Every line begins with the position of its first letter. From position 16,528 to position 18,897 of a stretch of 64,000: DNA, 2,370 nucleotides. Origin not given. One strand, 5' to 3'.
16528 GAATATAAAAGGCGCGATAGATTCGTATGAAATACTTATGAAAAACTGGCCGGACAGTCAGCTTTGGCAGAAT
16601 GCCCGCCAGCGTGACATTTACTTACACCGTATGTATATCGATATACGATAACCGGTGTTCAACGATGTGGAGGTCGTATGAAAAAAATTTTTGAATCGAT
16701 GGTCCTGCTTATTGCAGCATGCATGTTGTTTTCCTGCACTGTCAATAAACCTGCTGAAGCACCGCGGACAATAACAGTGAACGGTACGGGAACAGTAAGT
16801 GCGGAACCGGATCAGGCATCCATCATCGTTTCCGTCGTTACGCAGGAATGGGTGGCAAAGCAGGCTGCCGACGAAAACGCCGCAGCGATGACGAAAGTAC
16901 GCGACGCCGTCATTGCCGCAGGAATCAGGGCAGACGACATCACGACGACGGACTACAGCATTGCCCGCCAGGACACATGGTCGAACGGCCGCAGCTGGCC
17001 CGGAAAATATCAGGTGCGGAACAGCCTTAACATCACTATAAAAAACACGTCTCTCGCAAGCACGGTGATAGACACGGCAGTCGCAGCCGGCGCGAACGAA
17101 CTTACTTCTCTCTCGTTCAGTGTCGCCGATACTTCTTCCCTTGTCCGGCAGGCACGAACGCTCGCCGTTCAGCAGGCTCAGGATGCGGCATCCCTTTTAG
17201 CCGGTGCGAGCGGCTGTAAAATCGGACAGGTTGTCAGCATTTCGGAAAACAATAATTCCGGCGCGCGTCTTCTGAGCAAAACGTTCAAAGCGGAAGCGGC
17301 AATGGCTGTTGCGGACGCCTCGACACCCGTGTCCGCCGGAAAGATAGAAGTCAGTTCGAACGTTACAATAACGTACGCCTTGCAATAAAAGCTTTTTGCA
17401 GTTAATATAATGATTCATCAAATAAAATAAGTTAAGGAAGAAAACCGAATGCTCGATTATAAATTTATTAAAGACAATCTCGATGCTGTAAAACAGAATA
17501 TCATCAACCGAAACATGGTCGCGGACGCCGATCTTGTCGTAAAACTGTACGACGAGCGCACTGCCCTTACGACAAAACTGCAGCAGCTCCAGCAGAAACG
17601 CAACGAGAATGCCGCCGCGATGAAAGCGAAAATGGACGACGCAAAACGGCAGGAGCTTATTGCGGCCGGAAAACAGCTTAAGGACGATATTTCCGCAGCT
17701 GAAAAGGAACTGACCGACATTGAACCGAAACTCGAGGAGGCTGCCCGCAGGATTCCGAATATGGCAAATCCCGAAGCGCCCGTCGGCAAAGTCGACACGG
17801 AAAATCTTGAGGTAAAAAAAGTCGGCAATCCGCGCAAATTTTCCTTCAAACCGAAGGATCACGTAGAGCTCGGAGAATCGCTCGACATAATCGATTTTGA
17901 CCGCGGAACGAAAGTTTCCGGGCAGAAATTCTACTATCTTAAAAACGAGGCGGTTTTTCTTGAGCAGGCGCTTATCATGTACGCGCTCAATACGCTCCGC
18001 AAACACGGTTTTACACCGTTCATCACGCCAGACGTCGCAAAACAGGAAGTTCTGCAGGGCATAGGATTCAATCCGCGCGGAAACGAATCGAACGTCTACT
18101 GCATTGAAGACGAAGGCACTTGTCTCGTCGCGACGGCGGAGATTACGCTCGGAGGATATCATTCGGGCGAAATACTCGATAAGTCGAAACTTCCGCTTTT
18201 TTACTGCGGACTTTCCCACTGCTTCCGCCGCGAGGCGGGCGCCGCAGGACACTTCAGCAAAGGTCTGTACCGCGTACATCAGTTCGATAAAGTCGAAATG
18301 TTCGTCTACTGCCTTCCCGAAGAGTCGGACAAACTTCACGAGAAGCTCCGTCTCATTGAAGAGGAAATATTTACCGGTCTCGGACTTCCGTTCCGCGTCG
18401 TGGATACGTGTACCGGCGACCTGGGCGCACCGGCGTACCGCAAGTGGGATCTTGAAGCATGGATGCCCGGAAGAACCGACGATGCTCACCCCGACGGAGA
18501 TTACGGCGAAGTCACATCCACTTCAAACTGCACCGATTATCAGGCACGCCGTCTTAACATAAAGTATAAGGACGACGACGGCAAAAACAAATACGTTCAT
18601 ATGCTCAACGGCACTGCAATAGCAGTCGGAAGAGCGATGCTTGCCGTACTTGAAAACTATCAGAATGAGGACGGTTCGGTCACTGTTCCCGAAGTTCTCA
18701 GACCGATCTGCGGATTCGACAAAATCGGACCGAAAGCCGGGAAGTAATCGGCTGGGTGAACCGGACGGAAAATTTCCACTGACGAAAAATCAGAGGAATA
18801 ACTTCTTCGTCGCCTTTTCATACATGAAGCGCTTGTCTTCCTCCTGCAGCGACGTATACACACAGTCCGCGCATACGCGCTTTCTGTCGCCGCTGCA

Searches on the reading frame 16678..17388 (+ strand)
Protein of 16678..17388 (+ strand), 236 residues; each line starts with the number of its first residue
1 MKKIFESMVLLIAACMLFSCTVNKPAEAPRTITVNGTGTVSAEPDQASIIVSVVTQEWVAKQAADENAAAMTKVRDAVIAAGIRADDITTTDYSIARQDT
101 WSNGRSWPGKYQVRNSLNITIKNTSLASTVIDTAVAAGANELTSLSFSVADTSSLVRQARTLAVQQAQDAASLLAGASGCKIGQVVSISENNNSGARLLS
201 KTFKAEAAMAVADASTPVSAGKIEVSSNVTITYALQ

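Call 93: search_protein_families(library=pfam, proteins=[window:16678-17388:+], max_evalue=0.00001)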
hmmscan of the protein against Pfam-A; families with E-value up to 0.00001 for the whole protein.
window:16678-17388:+ (236 aa): 1 family
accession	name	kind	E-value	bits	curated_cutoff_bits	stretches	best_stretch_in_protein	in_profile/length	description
PF04402.19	SIMPL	-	1.1e-48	166.6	25.2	1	32-233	1-205/205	Protein of unknown function (DUF541)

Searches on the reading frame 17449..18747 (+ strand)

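Call 36: search_protein_families(library=pfam, proteins=[window:17449-18747:+], max_evalue=0.00001)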
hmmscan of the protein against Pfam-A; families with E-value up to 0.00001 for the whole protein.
window:17449-18747:+ (432 aa): 2 families
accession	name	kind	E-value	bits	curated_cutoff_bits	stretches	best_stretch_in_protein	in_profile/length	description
PF00587.30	tRNA-synt_2b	-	3e-33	115.8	29.3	1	221-404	5-179/179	tRNA synthetase class II core domain (G, H, P, S and T)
PF02403.27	Seryl_tRNA_N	-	2.6e-23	82.8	28.2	1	1-105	1-107/108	Seryl-tRNA synthetase N-terminal domain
